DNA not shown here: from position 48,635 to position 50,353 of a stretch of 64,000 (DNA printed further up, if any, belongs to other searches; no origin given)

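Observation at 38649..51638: Eleven-gene hut operon without a recognisable formiminoglutamate step, but with importer, M20 hydrolase, amidase pair and an MttB methyltransferase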

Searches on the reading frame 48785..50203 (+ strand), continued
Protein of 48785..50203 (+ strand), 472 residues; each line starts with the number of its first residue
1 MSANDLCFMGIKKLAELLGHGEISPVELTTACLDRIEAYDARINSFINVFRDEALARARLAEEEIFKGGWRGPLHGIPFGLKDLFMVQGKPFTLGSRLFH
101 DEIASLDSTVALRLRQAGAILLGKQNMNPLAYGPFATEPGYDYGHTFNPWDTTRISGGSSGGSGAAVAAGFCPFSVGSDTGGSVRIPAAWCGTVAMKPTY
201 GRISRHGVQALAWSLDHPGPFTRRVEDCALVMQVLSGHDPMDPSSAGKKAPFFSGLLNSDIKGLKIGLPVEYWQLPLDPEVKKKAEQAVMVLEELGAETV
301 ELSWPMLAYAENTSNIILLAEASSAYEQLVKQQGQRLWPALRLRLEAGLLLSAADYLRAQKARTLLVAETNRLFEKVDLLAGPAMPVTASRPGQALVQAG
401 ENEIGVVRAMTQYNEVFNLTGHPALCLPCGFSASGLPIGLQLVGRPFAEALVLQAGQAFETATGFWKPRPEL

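Call 27: search_solved_structures(query=window:48785-50203:+, max_evalue=1e-40)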
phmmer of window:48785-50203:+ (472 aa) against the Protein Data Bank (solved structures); distinct sequences matched with E-value up to 1e-40: 24.
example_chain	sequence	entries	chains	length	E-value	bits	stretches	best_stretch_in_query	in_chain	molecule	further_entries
3h0l_A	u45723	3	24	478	1.1e-83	284.8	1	11-325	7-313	Glutamyl-tRNA(Gln) amidotransferase subunit A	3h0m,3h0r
2df4_A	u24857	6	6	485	8.8e-81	275.3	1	9-325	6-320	Glutamyl-tRNA(Gln) amidotransferase subunit A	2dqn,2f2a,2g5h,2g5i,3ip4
4wj3_A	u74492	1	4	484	9.8e-77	261.9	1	11-464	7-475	Glutamyl-tRNA(Gln) amidotransferase subunit A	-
6c62_A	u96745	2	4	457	1.6e-68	234.8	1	15-460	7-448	Biuret hydrolase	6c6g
3al0_A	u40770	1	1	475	5.3e-67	229.8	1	67-461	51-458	Glutamyl-tRNA(Gln) amidotransferase subunit A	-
2gi3_A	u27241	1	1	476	5.3e-67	229.8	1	68-461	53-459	Glutamyl-tRNA(Gln) amidotransferase subunit A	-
3kfu_E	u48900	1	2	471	4.5e-65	223.5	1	18-464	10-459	Glutamyl-tRNA(Gln) amidotransferase subunit A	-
2dc0_A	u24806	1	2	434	1.1e-56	195.9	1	14-460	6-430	probable amidase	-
3a1k_A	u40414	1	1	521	1.1e-55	192.6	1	72-328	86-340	Amidase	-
3a1i_A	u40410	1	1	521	2.9e-55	191.2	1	72-328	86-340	Amidase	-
4yj6_A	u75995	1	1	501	6.8e-54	186.6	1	12-464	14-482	Aryl acylamidase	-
4yji_A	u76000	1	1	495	1.8e-53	185.3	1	12-464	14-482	Aryl acylamidase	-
6dhv_A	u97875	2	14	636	2e-53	185.1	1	38-461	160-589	Fatty acid amide hydrolase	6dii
8eww_A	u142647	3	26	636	5.2e-53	183.7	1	38-461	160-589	Fatty acid amide hydrolase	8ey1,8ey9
3a2p_A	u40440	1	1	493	4e-47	164.3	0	13-299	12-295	6-aminohexanoate-cyclic-dimer hydrolase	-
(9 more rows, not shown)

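Call 61: find_encoding_contigs(protein=P0013, flank=10000, max_places=3)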
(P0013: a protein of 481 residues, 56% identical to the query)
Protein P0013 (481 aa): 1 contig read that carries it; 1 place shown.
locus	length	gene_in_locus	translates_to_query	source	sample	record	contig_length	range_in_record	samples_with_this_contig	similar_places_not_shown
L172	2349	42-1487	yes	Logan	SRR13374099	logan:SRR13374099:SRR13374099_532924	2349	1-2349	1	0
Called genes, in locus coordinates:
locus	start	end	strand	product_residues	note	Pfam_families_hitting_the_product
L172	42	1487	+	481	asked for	PF01425:Amidase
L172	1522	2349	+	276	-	?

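Call 62: find_encoding_contigs(protein=P0066, flank=10000, max_places=2)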
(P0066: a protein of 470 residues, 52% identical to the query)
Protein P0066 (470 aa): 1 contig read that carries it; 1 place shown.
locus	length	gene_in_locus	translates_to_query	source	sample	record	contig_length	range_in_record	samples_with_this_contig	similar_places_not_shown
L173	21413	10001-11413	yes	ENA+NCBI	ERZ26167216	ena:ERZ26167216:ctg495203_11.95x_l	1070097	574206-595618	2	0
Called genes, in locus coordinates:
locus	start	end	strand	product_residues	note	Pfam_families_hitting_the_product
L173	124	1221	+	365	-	-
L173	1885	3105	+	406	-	PF09754:PAC2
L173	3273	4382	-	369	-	PF00296:Bac_luciferase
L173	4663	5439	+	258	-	PF06750:A24_N_bact, PF01478:Peptidase_A24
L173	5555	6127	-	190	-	-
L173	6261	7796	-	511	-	PF00982:Glyco_transf_20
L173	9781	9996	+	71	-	-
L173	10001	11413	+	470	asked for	PF01425:Amidase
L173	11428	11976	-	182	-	-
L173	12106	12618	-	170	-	PF00156:Pribosyltran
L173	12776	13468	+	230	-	PF03575:Peptidase_S51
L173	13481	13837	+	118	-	PF00903:Glyoxalase, PF12681:Glyoxalase_2 (weak), PF18029:Glyoxalase_6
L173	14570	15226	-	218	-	-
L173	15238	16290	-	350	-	PF02547:Queuosine_synth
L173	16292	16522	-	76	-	PF11146:DUF2905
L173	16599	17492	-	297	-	PF00763:THF_DHG_CYH, PF02882:THF_DHG_CYH_C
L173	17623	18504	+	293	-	PF02219:MTHFR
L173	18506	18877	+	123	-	PF01648:ACPS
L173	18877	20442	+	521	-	PF03853:YjeF_N, PF01256:Carb_kinase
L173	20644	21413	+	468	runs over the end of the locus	PF03448:MgtE_N, PF14841:FliG_M (faint), PF00571:CBS, PF01769:MgtE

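Call 63: search_protein_families(library=ncbifam, proteins=[P0068, P0066, P0013, L006:9755-9961:+, L173:9781-9996:+], max_evalue=1)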
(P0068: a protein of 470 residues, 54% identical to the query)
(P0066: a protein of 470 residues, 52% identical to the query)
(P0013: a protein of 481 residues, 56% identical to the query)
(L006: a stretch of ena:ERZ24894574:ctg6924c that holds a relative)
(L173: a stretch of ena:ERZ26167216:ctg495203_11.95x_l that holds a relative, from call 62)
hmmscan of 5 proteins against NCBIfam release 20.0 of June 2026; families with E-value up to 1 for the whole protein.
P0068 (470 aa): 26 families (the best 25 are shown)
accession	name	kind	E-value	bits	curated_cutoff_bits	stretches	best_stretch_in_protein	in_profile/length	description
NF004815.0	PRK06169.1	equivalog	4e-114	381.8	506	1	5-468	6-466/471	amidase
NF006631.0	PRK09201.1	equivalog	1.7e-111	373.2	461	1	9-460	7-454/466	AtzE family amidohydrolase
TIGR02715.1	amido_AtzE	subfamily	6.2e-109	364.9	425.75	1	16-459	7-446/452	AtzE family amidohydrolase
TIGR00132.1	gatA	equivalog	2.1e-108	363.1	481.1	2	17-325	4-309/466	Asp-tRNA(Asn)/Glu-tRNA(Gln) amidotransferase subunit GatA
NF005688.0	PRK07488.1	equivalog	9.5e-94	314.9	532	1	6-460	8-465/474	indoleacetamide hydrolase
NF005450.0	PRK07042.1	equivalog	2.1e-90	303.4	458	1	9-468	7-459/464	amidase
NF005686.0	PRK07486.1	subfamily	2.9e-90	303.3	465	1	4-469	9-481/486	amidase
NF005565.0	PRK07235.1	subfamily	1.4e-88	297.8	545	2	61-318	76-334/506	amidase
NF005687.0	PRK07487.1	subfamily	5.8e-88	295.7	428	1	6-463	5-458/468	amidase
NF005460.0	PRK07056.1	subfamily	2.3e-87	293.8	447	1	18-461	17-453/457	amidase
NF006043.0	PRK08186.1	subfamily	1.8e-81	274.4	487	1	15-464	13-451/600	allophanate hydrolase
NF004766.0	PRK06102.1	equivalog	4.7e-79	266.6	559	1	8-460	7-450/455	amidase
NF004717.0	PRK06061.1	equivalog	1.7e-78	264.4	498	1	18-469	26-475/483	amidase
NF004816.0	PRK06170.1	equivalog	7.6e-78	262.3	503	1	3-463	6-484/493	amidase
NF006006.0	PRK08137.1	equivalog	2.4e-77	260.9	534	2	14-329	39-363/529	amidase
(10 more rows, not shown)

P0066 (470 aa): 26 families (the best 25 are shown)
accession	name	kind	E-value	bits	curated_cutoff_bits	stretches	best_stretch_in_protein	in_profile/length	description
NF006631.0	PRK09201.1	equivalog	2.5e-113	379.3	461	1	8-460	6-454/466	AtzE family amidohydrolase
TIGR00132.1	gatA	equivalog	5.3e-112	374.9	481.1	1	17-462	4-465/466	Asp-tRNA(Asn)/Glu-tRNA(Gln) amidotransferase subunit GatA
TIGR02715.1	amido_AtzE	subfamily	6.9e-112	374.7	425.75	1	12-459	3-446/452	AtzE family amidohydrolase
NF004815.0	PRK06169.1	equivalog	7.1e-112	374.3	506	1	3-468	4-466/471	amidase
NF005688.0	PRK07488.1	equivalog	1.5e-93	314.3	532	1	4-460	6-465/474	indoleacetamide hydrolase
NF005565.0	PRK07235.1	subfamily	1e-92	311.4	545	2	59-318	74-334/506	amidase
NF005686.0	PRK07486.1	subfamily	3.2e-89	299.9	465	1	3-469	8-481/486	amidase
NF005687.0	PRK07487.1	subfamily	3.8e-84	283.1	428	1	4-461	3-456/468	amidase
NF005460.0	PRK07056.1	subfamily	2.9e-82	277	447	1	17-461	16-453/457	amidase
NF005450.0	PRK07042.1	equivalog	4.8e-82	275.9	458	1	4-468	2-459/464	amidase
NF004766.0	PRK06102.1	equivalog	8.2e-78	262.5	559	1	9-460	8-450/455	amidase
NF004816.0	PRK06170.1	equivalog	1.3e-77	261.5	503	1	2-463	5-484/493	amidase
NF004717.0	PRK06061.1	equivalog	4.2e-75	253.3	498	1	10-469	18-475/483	amidase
NF006043.0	PRK08186.1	subfamily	4.4e-75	253.3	487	1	10-464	8-451/600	allophanate hydrolase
NF009119.0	PRK12470.1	equivalog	6.4e-74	249.6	498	1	1-469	1-460/462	amidase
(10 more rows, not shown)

P0013 (481 aa): 26 families (the best 25 are shown)
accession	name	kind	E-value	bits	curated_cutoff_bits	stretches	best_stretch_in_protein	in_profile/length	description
TIGR00132.1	gatA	equivalog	5.6e-105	351.8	481.1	2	17-329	4-311/466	Asp-tRNA(Asn)/Glu-tRNA(Gln) amidotransferase subunit GatA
NF004815.0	PRK06169.1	equivalog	1.7e-104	350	506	1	9-471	10-467/471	amidase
NF006631.0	PRK09201.1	equivalog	3.6e-99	332.6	461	1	13-462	11-454/466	AtzE family amidohydrolase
TIGR02715.1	amido_AtzE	subfamily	1.6e-96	324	425.75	1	17-461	8-446/452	AtzE family amidohydrolase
NF005565.0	PRK07235.1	subfamily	3.3e-82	276.8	545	2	57-336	72-347/506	amidase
NF005450.0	PRK07042.1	equivalog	5.5e-82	275.7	458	1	10-472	8-461/464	amidase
NF005686.0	PRK07486.1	subfamily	4e-81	273.2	465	1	3-471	8-481/486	amidase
NF005688.0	PRK07488.1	equivalog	3.9e-79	266.7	532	1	5-462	7-465/474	indoleacetamide hydrolase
NF005460.0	PRK07056.1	subfamily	5.9e-75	252.9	447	1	24-462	23-452/457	amidase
NF005687.0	PRK07487.1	subfamily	3.6e-73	246.9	428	1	7-463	6-456/468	amidase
NF004766.0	PRK06102.1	equivalog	8.9e-70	236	559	1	12-461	11-449/455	amidase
NF009119.0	PRK12470.1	equivalog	2.5e-69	234.5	498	1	2-471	2-460/462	amidase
NF004816.0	PRK06170.1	equivalog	3.5e-69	233.7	503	1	2-465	5-484/493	amidase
NF006043.0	PRK08186.1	subfamily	3.2e-65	220.7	487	1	18-468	16-453/600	allophanate hydrolase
NF004717.0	PRK06061.1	equivalog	9.7e-65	219.1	498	1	18-472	26-476/483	amidase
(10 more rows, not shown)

L006:9755-9961:+ (68 aa): 0 families

L173:9781-9996:+ (71 aa): 2 families
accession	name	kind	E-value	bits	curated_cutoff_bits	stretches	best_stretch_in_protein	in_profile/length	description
TIGR00135.1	gatC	equivalog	0.0026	18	47.1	1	8-56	2-50/93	Asp-tRNA(Asn)/Glu-tRNA(Gln) amidotransferase subunit GatC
NF009461.0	PRK12821.1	equivalog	0.013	14.1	399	1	7-66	389-447/477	aspartyl/glutamyl-tRNA amidotransferase subunit C-like protein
